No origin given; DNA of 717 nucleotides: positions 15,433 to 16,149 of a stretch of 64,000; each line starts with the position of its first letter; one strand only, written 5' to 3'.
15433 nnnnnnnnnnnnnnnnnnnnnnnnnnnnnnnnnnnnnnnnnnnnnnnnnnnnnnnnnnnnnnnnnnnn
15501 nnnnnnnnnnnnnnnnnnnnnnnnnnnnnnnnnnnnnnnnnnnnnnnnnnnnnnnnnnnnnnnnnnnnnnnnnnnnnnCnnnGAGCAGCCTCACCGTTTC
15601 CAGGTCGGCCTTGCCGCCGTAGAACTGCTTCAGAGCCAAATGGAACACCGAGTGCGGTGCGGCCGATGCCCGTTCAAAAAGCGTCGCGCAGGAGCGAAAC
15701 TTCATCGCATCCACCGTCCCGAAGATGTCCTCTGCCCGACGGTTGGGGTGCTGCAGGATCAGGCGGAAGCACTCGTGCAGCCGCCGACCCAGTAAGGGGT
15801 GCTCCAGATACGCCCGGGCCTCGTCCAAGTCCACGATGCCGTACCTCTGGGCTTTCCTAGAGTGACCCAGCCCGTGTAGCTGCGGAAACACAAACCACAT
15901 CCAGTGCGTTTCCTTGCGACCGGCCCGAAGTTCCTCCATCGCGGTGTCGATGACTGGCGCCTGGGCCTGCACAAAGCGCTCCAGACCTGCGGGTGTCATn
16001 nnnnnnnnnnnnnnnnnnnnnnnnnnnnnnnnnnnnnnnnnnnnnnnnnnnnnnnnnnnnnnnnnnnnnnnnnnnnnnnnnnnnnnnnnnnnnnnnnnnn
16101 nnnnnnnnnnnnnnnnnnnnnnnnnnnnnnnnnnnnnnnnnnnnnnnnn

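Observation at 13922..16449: WYL-regulator operon with a DUF1810 fusion protein and an SGNH-like protein, next to Zorya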

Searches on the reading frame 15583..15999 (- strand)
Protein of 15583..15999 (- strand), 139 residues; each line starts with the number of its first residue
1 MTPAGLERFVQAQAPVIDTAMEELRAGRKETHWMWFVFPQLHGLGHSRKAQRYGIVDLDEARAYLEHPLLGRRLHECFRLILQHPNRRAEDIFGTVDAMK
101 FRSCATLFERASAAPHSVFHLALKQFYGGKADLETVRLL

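Call 57: search_dna_similar(query=window:15583-15999:-, collection=phages, mode=protein, max_evalue=0.001)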
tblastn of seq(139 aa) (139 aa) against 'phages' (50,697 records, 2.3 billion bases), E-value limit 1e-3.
Records with a match: 1; places in all: 1; records where one place covers at least 80% of the query: 1.
Best place of each record, by identity: <60% 1.
By first word of the organism name: Bacteriophage 1.
By host as written in the record: - 1.
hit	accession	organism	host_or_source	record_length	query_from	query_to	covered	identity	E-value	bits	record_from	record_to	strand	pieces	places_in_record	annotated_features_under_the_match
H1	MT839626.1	Bacteriophage sp.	human fecal samples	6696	1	139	100%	45.3%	1e-33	128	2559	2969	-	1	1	record has no annotation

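Call 62: search_dna_similar(query=window:15583-15999:-, collection=plasmids, mode=protein, max_evalue=0.00001, max_rows=40, rows=spread)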
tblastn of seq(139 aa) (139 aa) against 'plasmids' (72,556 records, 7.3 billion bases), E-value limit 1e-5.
Records with a match: 255; places in all: 259; records where one place covers at least 80% of the query: 212.
Best place of each record, by identity: 60-80% 34; <60% 221.
By first word of the organism name: Rhizobium 128; Sinorhizobium 47; Agrobacterium 12; Shinella 9; Azospirillum 7; Sphingobium 6; Caballeronia 3; Halomicrobium 3; Sphingomonas 3; Methylobacterium 3; and 26 more.
By predicted mobility (MOB-suite, as given by PLSDB): non-mobilizable 139; conjugative 70; mobilizable 46.
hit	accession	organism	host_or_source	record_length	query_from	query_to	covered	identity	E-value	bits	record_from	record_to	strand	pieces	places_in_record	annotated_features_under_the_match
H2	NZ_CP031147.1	Haloplanus rubicundus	solar salt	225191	2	139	99%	54.3%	7e-42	154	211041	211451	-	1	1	DUF1810 domain-containing protein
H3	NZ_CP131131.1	Shinella zoogloeoides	isolate,Activated charcoal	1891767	6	139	96%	53.7%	2e-38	144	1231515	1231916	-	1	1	none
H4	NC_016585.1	Azospirillum lipoferum 4B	-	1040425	3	138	98%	52.2%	3e-36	138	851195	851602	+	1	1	none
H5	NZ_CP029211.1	Aquabacterium olei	cell culture,soil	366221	3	138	98%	51.5%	3e-34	132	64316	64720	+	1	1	DUF1810 domain-containing protein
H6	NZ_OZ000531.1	Shinella sp. WSC3-e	-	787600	3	139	99%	51.1%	2e-35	135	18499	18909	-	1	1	DUF1810 domain-containing protein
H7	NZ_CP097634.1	Agrobacterium pusense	mixed culture,Seaside Soil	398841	5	139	97%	51.1%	4e-33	129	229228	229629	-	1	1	DUF1810 domain-containing protein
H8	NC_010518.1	Methylobacterium radiotolerans JCM 2831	-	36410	3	139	99%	49.6%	5e-33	128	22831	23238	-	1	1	DUF1810 domain-containing protein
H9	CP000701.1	Rhizorhabdus wittichii RW1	-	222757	6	136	94%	51.9%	1e-34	133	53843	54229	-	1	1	Protein of unknown function DUF1810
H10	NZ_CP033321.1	Azospirillum brasilense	rhizosphere soil of Cynodon ...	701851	6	139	96%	50.0%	3e-34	132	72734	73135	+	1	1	DUF1810 domain-containing protein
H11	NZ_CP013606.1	Rhizobium sp. N731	Phaseolus vulgaris,Whole ...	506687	6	139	96%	49.6%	2e-32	127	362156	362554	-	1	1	DUF1810 domain-containing protein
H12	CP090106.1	Sinorhizobium meliloti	Medicago,Cell culture,Plant nodule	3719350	6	139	96%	49.3%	2e-30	121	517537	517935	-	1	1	DUF1810 domain-containing protein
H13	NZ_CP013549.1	Rhizobium phaseoli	Phaseolus vulgaris,Whole ...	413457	5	139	97%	48.5%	1e-32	127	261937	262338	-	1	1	DUF1810 domain-containing protein | hypothetical protein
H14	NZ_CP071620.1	Rhizobium bangladeshense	lentil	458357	5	139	97%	48.5%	2e-32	127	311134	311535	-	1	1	DUF1810 domain-containing protein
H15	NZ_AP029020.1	Acidovorax sp. DW039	Lemna minor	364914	3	139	99%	47.4%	5e-34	131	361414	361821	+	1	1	DUF1810 domain-containing protein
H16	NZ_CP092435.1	Rhizobium sp. K102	Phaseolus vulgaris,Cell culture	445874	5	139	97%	47.8%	2e-32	127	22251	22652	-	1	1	DUF1810 domain-containing protein | hypothetical protein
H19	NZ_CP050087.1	Rhizobium leguminosarum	Trifolium pratense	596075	5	139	97%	47.1%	3e-31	123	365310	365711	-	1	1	DUF1810 domain-containing protein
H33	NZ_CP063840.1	Sphingopyxis granuli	whole organism,river sediment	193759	6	139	96%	44.8%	5e-30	120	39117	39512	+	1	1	DUF1810 domain-containing protein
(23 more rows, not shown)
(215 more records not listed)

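Call 63: get_annotated_region(hit=H19, flank=4000)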
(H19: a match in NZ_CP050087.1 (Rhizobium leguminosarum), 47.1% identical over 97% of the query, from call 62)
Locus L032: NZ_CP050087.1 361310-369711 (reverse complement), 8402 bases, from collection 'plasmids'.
description: Rhizobium leguminosarum bv. trifolii strain 23B plasmid pRL23b5, complete sequence
organism: Rhizobium leguminosarum (NCBI taxid 386)
taxonomy: Bacteria; Pseudomonadota; Alphaproteobacteria; Hyphomicrobiales; Rhizobiaceae; Rhizobium; Rhizobium leguminosarum
host: -; source: Trifolium pratense; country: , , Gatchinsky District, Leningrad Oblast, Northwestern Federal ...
typing (MOB-suite, as given by PLSDB): mobilizable; relaxase MOBQ
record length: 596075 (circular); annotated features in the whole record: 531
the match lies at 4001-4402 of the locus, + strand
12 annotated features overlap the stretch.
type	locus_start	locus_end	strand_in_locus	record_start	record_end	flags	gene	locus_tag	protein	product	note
CDS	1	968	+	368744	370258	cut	betC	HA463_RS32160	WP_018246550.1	choline-sulfatase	-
CDS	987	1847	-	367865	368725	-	-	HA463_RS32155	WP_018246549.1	TIM barrel protein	-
CDS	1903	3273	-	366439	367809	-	-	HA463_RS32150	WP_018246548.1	amidase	-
CDS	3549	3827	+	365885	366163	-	-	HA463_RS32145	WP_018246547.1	hypothetical protein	-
CDS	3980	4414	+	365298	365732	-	-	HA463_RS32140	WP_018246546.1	DUF1810 domain-containing protein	-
CDS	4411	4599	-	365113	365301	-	-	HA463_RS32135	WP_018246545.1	hypothetical protein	-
CDS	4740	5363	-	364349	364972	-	-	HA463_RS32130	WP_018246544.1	TetR/AcrR family transcriptional regulator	GO:0006355 - regulation of DNA-templated transcription [Evidence IEA]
CDS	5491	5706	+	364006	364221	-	-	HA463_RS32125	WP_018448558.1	hypothetical protein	-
CDS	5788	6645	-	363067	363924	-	-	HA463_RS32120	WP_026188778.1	SDR family oxidoreductase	-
CDS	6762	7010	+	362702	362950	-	-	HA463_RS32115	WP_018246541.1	type II toxin-antitoxin system prevent-host-death family antitoxin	GO:0008219 - cell death [Evidence IEA]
CDS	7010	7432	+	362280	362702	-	-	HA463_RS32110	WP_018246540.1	type II toxin-antitoxin system VapC family toxin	-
CDS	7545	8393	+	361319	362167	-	-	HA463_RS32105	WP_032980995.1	IclR family transcriptional regulator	GO:0006355 - regulation of DNA-templated transcription [Evidence IEA]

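Call 64: get_annotated_region(hit=H8, flank=4000)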
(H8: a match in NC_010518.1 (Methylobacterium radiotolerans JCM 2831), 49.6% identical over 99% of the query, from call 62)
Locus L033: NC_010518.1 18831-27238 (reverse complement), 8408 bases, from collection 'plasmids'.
description: Methylobacterium radiotolerans JCM 2831 plasmid pMRAD05, complete sequence
organism: Methylobacterium radiotolerans JCM 2831 (NCBI taxid 426355)
taxonomy: Bacteria; Pseudomonadota; Alphaproteobacteria; Hyphomicrobiales; Methylobacteriaceae; Methylobacterium; Methylobacterium radiotolerans; Methylobacterium radiotolerans JCM 2831
host: -; source: -; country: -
typing (MOB-suite, as given by PLSDB): mobilizable; replicon rep_cluster_433; relaxase MOBP
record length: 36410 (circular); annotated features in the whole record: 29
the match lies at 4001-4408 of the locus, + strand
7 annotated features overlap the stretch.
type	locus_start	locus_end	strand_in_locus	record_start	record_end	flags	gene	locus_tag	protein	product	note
CDS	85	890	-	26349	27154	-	-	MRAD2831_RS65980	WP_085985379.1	IS5-like element ISMra6 family transposase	GO:0006313 - DNA transposition [Evidence IEA]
CDS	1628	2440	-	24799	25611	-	-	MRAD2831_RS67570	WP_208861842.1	hypothetical protein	-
CDS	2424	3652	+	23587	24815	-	-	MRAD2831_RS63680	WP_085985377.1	IS3 family transposase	-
CDS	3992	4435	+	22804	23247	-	-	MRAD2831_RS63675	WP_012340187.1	DUF1810 domain-containing protein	-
CDS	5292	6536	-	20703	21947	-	-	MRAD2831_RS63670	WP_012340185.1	replication initiator protein A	-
CDS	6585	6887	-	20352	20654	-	-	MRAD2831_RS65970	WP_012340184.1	hypothetical protein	-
CDS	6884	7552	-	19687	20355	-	parA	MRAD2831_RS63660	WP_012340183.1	ParA family partition ATPase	-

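Call 65: get_annotated_region(hit=H15, flank=4000)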
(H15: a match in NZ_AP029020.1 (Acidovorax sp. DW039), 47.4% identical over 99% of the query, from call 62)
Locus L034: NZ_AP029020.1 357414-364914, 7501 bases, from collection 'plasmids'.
description: Acidovorax sp. DW039 plasmid pACDW039_1, complete sequence
organism: Acidovorax sp. DW039 (NCBI taxid 3095606)
taxonomy: Bacteria; Pseudomonadota; Betaproteobacteria; Burkholderiales; Comamonadaceae; Acidovorax; Acidovorax sp. DW039
host: -; source: Lemna minor; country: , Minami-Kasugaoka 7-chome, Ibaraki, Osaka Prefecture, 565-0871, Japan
typing (MOB-suite, as given by PLSDB): mobilizable; relaxase MOBP,MOBP
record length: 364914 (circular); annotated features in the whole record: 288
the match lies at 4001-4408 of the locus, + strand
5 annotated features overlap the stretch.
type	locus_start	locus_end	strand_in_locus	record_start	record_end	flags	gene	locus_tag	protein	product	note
CDS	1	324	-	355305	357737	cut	-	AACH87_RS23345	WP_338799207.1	TonB-dependent siderophore receptor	GO:0015891 - siderophore transport [Evidence IEA]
CDS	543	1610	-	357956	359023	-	-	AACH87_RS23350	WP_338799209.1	FecR family protein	GO:0006811 - monoatomic ion transport [Evidence IEA]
CDS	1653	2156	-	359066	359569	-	-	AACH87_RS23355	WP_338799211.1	sigma-70 family RNA polymerase sigma factor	GO:0006352 - DNA-templated transcription initiation [Evidence IEA]; GO:0006355 - regulation of DNA-templated ...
CDS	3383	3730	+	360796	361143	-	-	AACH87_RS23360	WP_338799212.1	H-NS histone family protein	-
CDS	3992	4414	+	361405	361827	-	-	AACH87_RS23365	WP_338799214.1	DUF1810 domain-containing protein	-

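Call 66: get_annotated_region(hit=H33, flank=4000)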
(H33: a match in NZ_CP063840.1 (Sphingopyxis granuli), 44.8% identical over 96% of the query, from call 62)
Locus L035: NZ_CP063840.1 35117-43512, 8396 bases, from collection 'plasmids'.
description: Sphingopyxis granuli strain RW412 plasmid pRW412a, complete sequence
organism: Sphingopyxis granuli (NCBI taxid 267128)
taxonomy: Bacteria; Pseudomonadota; Alphaproteobacteria; Sphingomonadales; Sphingomonadaceae; Sphingopyxis; Sphingopyxis granuli
host: -; source: whole organism,river sediment; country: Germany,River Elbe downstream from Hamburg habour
typing (MOB-suite, as given by PLSDB): conjugative; relaxase MOBF; mating-pair formation MPF_F
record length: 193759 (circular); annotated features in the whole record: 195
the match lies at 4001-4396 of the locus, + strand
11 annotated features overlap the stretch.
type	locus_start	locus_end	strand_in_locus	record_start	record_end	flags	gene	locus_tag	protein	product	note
CDS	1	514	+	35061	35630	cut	-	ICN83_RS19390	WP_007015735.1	recombinase family protein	GO:0006310 - DNA recombination [Evidence IEA]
CDS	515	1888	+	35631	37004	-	-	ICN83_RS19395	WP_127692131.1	hypothetical protein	-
CDS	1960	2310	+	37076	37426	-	-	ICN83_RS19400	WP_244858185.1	type II toxin-antitoxin system VapC family toxin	-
CDS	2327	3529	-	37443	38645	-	-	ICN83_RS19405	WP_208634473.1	tyrosine-type recombinase/integrase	GO:0015074 - DNA integration [Evidence IEA]; GO:0006310 - DNA recombination [Evidence IEA]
CDS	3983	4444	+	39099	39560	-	-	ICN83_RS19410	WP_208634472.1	DUF1810 domain-containing protein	-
CDS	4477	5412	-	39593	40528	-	-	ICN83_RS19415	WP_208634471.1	nucleotidyl transferase AbiEii/AbiGii toxin family protein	-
CDS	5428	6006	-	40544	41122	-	-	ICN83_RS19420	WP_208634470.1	hypothetical protein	-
CDS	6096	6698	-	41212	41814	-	-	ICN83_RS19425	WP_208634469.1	hypothetical protein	-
CDS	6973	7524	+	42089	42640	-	-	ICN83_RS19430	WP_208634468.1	MucR family transcriptional regulator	-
CDS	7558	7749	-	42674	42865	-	-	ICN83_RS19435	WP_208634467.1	hypothetical protein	-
CDS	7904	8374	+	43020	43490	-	-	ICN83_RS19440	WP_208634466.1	hypothetical protein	-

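Call 67: get_annotated_region(hit=H2, flank=4000)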
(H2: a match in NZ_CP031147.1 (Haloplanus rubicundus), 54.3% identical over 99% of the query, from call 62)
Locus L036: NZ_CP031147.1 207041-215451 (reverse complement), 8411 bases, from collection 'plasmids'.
description: Haloplanus rubicundus strain CBA1112 plasmid pCBA1112-01, complete sequence
organism: Haloplanus rubicundus (NCBI taxid 1547898)
taxonomy: Archaea; Euryarchaeota; Halobacteria; Halobacteriales; Haloferacaceae; Haloplanus; Haloplanus rubicundus
host: -; source: solar salt; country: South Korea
typing (MOB-suite, as given by PLSDB): non-mobilizable
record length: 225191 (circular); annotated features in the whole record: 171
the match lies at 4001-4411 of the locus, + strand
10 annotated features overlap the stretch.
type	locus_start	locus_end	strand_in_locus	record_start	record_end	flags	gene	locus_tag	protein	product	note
CDS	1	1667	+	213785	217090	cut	-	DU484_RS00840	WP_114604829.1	tubulin-like doman-containing protein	-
CDS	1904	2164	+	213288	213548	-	-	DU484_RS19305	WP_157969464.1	hypothetical protein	-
CDS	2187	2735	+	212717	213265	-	-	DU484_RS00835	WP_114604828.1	metallophosphoesterase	-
CDS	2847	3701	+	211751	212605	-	-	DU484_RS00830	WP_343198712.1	metallophosphoesterase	-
CDS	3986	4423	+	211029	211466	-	-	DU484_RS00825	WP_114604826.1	DUF1810 domain-containing protein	-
CDS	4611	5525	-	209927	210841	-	-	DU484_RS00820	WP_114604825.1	hypothetical protein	-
CDS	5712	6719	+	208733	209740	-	-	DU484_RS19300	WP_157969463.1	hypothetical protein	-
CDS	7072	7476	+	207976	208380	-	-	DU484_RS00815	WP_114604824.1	pentapeptide repeat-containing protein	-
CDS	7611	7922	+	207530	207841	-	-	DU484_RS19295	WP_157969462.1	hypothetical protein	-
CDS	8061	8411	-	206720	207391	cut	-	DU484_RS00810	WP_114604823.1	metallophosphoesterase family protein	-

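Call 68: find_related_loci(query=A5, collection=metagenome_contigs, flank=5000)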
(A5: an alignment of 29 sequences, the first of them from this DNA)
Query A5 (139 aa) in metagenome_contigs; peptide patterns used: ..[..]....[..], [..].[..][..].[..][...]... (x = any residue, [..] = any of these).
600 stretches matched a pattern (row limit reached: there are more); 591 encode a relative of the query (tblastn E <= 1e-3); the best 80 are kept; 80 distinct loci.
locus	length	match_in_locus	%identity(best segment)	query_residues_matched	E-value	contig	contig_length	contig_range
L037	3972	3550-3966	54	1-139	3e-47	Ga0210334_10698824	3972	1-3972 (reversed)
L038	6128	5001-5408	55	3-139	1e-46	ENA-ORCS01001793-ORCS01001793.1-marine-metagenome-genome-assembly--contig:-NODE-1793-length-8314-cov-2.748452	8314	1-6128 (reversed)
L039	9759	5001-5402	56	3-136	7e-46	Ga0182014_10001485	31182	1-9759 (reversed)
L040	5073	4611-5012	59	2-136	7e-46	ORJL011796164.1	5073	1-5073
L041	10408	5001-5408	55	3-139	1e-45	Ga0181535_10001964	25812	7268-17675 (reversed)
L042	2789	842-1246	57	3-139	2e-45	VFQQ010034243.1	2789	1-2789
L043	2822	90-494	60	3-138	8e-46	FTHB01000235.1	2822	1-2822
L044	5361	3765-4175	56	3-139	2e-45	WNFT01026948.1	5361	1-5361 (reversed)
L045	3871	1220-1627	56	3-139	3e-45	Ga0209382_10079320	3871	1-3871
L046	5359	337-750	53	2-139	4e-45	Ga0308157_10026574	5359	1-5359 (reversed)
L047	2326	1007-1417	55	3-139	6e-45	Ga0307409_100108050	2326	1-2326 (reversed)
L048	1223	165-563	55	6-139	1e-46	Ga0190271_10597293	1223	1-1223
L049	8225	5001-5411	55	3-139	1e-44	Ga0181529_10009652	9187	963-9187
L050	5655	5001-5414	56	3-139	2e-44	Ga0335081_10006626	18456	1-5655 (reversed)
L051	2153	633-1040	58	3-139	8e-45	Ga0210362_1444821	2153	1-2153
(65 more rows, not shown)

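Call 72: search_protein_families(library=pfam, alignment_id=A6, max_evalue=0.0001)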
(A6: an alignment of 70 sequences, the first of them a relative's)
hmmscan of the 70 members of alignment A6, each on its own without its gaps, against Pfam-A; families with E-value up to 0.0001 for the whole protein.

A. member 1, L037:2546-3472:+ (308 aa): 0 families

B. families by the number of members that match (of 70 scanned): 39 families (the first 25 are shown)
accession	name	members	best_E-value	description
PF08837.16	DUF1810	14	7.9e-60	Protein of unknown function (DUF1810)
PF01019.26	G_glu_transpept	2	9.9e-167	Gamma-glutamyltranspeptidase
PF01557.24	FAA_hydrolase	2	8.9e-36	Fumarylacetoacetate (FAA) hydrolase C-terminal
PF03372.29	Exo_endo_phos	2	1.2e-29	Endonuclease/Exonuclease/phosphatase family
PF18288.6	FAA_hydro_N_2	2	1.8e-29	Fumarylacetoacetase N-terminal domain 2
PF00903.31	Glyoxalase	2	1.2e-21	Glyoxalase/Bleomycin resistance protein/Dioxygenase superfamily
PF07883.17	Cupin_2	2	5e-17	Cupin domain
PF01494.25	FAD_binding_3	1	1.6e-96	FAD binding domain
PF00202.27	Aminotran_3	1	1.1e-88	Aminotransferase class-III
PF01262.27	AlaDh_PNT_C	1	2e-69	Alanine dehydrogenase/PNT, C-terminal domain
PF05222.21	AlaDh_PNT_N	1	1.9e-46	Alanine dehydrogenase/PNT, N-terminal domain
PF03446.21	NAD_binding_2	1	5.1e-36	NAD binding domain of 6-phosphogluconate dehydrogenase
PF12769.12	PNTB_4TM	1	1.9e-32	4TM region of pyridine nucleotide transhydrogenase, mitoch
PF20159.5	YidB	1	3e-28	YidB-like protein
PF16653.10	Sacchrp_dh_C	1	3.9e-26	Saccharopine dehydrogenase C-terminal domain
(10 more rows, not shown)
